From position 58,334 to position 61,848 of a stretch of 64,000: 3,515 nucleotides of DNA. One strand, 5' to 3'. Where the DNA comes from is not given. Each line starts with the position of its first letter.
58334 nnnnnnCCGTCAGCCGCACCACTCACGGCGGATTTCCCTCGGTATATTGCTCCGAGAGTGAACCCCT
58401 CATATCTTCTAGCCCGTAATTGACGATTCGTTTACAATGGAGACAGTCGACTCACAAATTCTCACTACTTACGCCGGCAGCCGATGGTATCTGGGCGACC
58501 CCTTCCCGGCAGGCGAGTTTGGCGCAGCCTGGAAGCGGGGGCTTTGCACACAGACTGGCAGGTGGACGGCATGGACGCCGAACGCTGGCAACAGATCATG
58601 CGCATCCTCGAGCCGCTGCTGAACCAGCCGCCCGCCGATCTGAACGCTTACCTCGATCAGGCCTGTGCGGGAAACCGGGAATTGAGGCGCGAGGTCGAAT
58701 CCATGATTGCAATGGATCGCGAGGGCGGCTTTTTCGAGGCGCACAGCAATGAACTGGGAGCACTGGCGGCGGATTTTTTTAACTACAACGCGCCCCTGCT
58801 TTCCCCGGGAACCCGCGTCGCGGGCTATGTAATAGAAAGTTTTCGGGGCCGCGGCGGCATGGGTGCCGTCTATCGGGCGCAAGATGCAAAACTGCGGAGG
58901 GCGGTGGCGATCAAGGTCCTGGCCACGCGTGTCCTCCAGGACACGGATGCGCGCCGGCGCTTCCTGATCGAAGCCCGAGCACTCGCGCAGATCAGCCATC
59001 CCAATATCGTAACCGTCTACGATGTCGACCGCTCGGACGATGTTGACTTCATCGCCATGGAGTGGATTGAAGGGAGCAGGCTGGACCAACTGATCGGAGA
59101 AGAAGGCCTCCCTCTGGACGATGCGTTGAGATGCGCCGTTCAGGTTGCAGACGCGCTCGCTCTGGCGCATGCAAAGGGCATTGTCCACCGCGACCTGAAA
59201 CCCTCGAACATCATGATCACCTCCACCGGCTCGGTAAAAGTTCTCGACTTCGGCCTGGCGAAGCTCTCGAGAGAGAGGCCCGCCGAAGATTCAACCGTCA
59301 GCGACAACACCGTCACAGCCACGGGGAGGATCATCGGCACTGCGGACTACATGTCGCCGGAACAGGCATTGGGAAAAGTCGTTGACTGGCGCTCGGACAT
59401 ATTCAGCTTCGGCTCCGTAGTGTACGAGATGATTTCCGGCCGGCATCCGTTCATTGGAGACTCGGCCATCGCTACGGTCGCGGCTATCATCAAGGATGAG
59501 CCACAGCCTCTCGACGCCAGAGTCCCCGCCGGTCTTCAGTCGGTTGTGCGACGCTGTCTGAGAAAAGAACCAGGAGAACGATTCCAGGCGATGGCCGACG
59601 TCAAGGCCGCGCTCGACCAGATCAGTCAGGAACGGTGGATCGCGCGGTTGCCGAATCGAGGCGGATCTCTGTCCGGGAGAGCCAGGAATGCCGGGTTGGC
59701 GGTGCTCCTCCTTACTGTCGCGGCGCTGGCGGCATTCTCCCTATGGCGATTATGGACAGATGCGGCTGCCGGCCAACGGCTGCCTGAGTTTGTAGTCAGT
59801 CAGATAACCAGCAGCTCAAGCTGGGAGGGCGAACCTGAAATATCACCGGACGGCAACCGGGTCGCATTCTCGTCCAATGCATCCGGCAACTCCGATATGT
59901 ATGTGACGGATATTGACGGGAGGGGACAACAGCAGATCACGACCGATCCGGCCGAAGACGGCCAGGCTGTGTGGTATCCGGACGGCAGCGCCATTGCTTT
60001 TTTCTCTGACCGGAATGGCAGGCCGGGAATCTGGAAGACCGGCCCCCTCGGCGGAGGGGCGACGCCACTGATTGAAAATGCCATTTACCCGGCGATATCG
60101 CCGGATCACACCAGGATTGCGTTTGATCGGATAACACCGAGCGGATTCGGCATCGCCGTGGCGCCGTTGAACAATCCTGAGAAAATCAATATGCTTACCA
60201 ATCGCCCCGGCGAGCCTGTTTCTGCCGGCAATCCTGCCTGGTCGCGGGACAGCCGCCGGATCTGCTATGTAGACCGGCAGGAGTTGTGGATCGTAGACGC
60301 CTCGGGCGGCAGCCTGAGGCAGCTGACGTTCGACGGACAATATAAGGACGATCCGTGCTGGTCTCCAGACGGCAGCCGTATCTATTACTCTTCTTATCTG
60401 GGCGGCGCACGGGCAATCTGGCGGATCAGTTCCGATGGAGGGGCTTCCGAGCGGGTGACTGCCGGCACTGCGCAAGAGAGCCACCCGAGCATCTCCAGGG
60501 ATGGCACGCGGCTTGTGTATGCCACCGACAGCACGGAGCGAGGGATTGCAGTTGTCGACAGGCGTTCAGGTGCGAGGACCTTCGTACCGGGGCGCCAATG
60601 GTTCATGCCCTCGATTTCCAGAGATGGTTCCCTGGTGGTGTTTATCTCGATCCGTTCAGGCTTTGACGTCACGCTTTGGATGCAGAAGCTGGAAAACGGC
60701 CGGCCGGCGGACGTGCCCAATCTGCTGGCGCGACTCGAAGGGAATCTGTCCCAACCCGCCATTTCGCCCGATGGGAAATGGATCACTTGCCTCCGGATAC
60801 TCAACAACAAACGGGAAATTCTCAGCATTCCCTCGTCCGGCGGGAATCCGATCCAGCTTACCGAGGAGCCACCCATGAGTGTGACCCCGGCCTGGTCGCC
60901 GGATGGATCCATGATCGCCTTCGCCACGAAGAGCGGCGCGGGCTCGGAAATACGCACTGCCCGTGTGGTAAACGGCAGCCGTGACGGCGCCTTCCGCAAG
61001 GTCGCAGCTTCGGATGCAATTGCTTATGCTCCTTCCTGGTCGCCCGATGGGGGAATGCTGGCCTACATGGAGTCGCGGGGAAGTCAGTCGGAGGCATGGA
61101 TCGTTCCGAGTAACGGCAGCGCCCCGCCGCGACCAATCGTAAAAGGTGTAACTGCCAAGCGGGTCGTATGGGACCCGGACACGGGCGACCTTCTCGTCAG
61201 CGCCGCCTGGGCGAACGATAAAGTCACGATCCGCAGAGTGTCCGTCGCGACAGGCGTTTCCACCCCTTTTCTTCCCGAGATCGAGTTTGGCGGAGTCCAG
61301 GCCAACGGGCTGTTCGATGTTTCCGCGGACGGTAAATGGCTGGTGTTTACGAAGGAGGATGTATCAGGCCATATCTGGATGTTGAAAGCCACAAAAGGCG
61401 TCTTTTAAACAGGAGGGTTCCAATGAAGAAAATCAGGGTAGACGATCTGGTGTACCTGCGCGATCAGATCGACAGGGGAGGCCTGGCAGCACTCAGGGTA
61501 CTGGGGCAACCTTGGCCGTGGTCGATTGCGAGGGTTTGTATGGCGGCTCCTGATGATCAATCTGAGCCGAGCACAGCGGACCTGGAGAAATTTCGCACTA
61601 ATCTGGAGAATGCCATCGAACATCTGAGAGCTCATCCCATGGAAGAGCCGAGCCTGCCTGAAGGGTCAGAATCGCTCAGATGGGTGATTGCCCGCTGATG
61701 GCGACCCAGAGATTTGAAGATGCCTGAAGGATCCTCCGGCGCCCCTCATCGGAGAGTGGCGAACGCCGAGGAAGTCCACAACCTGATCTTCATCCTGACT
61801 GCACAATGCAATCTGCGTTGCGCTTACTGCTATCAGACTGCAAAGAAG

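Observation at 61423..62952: Radical SAM/SPASM maturase with a tightly coupled small upstream ORF: candidate peptide-modification (RiPP-like) pair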

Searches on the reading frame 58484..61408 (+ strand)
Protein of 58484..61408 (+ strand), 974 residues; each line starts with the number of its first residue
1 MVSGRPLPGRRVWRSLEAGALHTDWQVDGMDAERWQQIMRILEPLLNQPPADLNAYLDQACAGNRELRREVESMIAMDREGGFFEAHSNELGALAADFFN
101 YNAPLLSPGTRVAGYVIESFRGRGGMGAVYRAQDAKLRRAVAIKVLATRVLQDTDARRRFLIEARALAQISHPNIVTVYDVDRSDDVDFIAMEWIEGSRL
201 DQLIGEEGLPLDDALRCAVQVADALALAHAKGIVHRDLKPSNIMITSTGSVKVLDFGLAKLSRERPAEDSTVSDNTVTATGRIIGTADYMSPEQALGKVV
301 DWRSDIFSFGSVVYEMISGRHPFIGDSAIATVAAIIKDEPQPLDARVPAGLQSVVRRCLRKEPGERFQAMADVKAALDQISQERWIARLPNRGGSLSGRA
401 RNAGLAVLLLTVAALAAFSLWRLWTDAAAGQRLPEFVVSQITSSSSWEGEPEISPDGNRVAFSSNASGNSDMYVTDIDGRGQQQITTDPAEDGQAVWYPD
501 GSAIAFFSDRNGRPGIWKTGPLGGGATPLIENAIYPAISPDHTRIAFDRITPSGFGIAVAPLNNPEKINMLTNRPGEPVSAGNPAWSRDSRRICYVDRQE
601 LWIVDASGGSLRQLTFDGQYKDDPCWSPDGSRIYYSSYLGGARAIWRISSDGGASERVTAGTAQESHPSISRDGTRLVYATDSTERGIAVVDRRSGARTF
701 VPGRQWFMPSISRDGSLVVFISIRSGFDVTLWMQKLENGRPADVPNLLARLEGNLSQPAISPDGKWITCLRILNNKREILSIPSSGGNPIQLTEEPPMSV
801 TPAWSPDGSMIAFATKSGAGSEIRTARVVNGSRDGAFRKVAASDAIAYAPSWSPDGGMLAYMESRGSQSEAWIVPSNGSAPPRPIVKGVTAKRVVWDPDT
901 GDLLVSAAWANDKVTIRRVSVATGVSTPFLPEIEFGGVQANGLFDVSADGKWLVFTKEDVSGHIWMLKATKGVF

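Call 3: search_protein_families(library=pfam, proteins=[window:58484-61408:+], max_evalue=0.01)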
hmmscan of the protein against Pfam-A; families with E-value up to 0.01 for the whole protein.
window:58484-61408:+ (974 aa): 10 families
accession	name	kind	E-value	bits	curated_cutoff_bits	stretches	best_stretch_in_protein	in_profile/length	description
PF07676.18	PD40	-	2.1e-50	168.1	20.9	5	439-474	2-38/38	WD40-like Beta Propeller Repeat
PF00069.31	Pkinase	-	2.3e-46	158.8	31.7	1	121-370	7-255/263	Protein kinase domain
PF07714.23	PK_Tyr_Ser-Thr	-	5.3e-35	121.4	23.1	1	122-368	8-250/258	Protein tyrosine and serine/threonine kinase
PF00930.27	DPPIV_N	-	6.1e-14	52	22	1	580-619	44-83/354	Dipeptidyl peptidase IV (DPP IV) N-terminal region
PF10647.15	Gmad1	-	1.5e-09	38.5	20.5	0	735-809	5-77/251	Lipoprotein LpqB beta-propeller domain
PF25174.1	Beta-prop_THOC3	-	1.3e-06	28.1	305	0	799-866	91-151/272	THOC3 beta-propeller domain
PF03109.22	ABC1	-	1.3e-06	28.1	22.9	1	188-260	143-215/244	ABC1 atypical kinase-like domain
PF01636.29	APH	-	5.9e-05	23.4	23.2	1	206-261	141-199/239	Phosphotransferase enzyme family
PF14583.12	Pectate_lyase22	-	0.00015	21.1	30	0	600-686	217-304/386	Oligogalacturonate lyase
PF02897.21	Peptidase_S9_N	-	0.00029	20.2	24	0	452-504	130-184/414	Prolyl oligopeptidase, N-terminal beta-propeller domain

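Call 4: search_protein_families(library=ncbifam, proteins=[window:58484-61408:+], max_evalue=0.01)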
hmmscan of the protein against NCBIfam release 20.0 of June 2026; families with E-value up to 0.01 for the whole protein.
window:58484-61408:+ (974 aa): 31 families (the best 25 are shown)
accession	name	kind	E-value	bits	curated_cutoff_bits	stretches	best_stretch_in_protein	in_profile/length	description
NF033483.0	PknB_PASTA_kin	equivalog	2.8e-90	303.9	450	1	115-384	9-272/563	Stk1 family PASTA domain-containing Ser/Thr kinase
TIGR02800.1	propeller_TolB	equivalog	1.6e-66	225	343.15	3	439-599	228-386/418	Tol-Pal system beta propeller repeat protein TolB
NF052427.1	StpK7MSMEG_1200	equivalog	8.5e-57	192.9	900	1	111-435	5-330/601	serine/threonine protein kinase StpK7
NF047741.1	antiphage_MADS6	equivalog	6.2e-48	163.7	460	2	212-383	299-463/612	methylation-associated defense system protein kinase MAD6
NF009651.0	PRK13184.1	equivalog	7e-43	146.7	839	1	117-380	6-290/932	serine/threonine-protein kinase PknD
TIGR03903.1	TOMM_kin_cyc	equivalog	1.8e-41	142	705.75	1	139-374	4-241/1267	TOMM system kinase/cyclase fusion protein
NF053615.1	SerThrKinAfsKStmc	equivalog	5.1e-35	121.3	1300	1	120-377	20-264/809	protein serine/threonine kinase AfsK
NF002183.0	PRK01029.1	equivalog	8.3e-34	117.3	405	3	707-893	234-418/429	Tol-Pal system protein TolB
NF033523.0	lasso_peptidase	equivalog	4.5e-33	114.9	400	3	622-696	91-165/638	Atxe2 family lasso peptide isopeptidase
NF038150.1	lanthi_synth_IV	equivalog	2.3e-28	99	650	1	126-415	202-487/851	class IV lanthionine synthetase LanL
NF033442.0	BREX_PglW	equivalog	6.6e-22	77.1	990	1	155-383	252-489/1391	BREX system serine/threonine kinase PglW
NF053518.1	DipepPtdsDpp5Prph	equivalog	9.9e-21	73.9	900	2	449-528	15-100/655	dipeptidyl-peptidase Dpp5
NF038151.1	lanthi_synth_III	equivalog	2.5e-15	56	575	1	125-265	232-389/833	class III lanthionine synthetase LanKC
NF011463.0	PRK14879.1-4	equivalog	1.5e-13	50.7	188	1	149-265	54-166/237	Kae1-associated kinase Bud32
TIGR03724.2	arch_bud32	equivalog_domain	2.9e-13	49.8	125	1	156-273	36-147/193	KEOPS complex kinase/ATPase Bud32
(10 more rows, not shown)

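Call 66: search_protein_families(library=padloc, proteins=[window:58571-61408:+], max_evalue=0.001)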
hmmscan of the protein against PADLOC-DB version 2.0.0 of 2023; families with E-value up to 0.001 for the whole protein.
window:58571-61408:+ (945 aa): 35 families (the best 25 are shown)
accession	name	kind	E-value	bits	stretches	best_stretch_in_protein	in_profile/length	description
PDLC04061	PD-T4-6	-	5.1e-90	301.4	1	85-354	17-286/510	-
PDLC04042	PD-T4-6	-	3.1e-87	290.9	1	83-355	8-276/292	-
PDLC04060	PD-T4-6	-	7.7e-87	290.2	1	87-354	11-272/486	-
PDLC04053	PD-T4-6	-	1.8e-78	262.2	1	81-355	6-275/311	-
PDLC04043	PD-T4-6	-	3.9e-76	254.9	1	82-351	13-277/452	-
PDLC04040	PD-T4-6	-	2.1e-71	239.3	1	93-357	3-271/547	-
PDLC04057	PD-T4-6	-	3.3e-70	235.3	1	86-353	10-272/443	-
PDLC04039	PD-T4-6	-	5.5e-70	234.6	1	79-357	9-281/458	-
PDLC04052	PD-T4-6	-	8.1e-70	234.4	1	86-350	11-275/496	-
PDLC01088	C3a189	-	1.3e-69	233.7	1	93-361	6-261/840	kinase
PDLC04054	PD-T4-6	-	6e-68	227.8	1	77-354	3-276/347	-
PDLC04047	PD-T4-6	-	9e-67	223.5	1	85-351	11-272/327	-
PDLC04138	mad6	-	2.4e-64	216.4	1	93-352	60-314/659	mads_6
PDLC04041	PD-T4-6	-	2.8e-63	212.7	1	76-390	20-319/443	-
PDLC04064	PD-T4-6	-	1e-62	210.3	1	90-351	26-280/369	-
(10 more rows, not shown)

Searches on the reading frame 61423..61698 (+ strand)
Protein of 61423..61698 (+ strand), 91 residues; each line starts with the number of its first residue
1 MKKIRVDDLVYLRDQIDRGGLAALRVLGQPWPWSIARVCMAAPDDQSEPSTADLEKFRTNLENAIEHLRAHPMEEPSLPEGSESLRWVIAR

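Call 3: search_protein_families(library=pfam, proteins=[window:61423-61698:+], max_evalue=0.01)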
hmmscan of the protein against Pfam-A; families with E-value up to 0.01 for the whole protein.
window:61423-61698:+ (91 aa): 0 families

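Call 4: search_protein_families(library=ncbifam, proteins=[window:61423-61698:+], max_evalue=0.01)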
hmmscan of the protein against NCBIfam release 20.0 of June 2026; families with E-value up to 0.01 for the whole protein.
window:61423-61698:+ (91 aa): 0 families

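Call 20: find_homologous_proteins(query=window:61423-61698:+, max_evalue=10)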
Query window:61423-61698:+ (91 aa): 1 proteins with E <= 10 among 5 candidates.
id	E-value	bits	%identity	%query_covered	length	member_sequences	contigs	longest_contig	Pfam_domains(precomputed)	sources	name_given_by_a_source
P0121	1.7e-54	199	100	100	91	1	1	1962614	-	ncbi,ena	-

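Call 49: predict_structure(protein=window:61423-61695:+)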
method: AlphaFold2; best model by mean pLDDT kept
length: 91 residues; sequences in the alignment: 1
mean_pLDDT: 55.5   pTM: 0.47
mean pLDDT of the five models: 55.5, 51.2, 48.0, 45.4, 43.0
residues with pLDDT >= 90: 0; 70-90: 20; 50-70: 31; < 50: 40
segments of 3 or more residues with pLDDT < 50: 26-34, 37-46, 73-91
pLDDT, mean of each block of 10 residues (from residue 1): 62 73 50 47 48 68 74 46 35 27
secondary structure, 60 per line:
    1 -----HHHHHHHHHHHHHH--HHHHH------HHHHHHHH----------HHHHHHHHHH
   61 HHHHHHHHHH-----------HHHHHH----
elements in order: H6-19 H22-26 H33-40 H51-70 H82-87

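Call 66: search_protein_families(library=padloc, proteins=[window:61423-61698:+], max_evalue=0.001)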
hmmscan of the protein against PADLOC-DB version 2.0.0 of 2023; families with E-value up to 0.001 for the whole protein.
window:61423-61698:+ (91 aa): 0 families
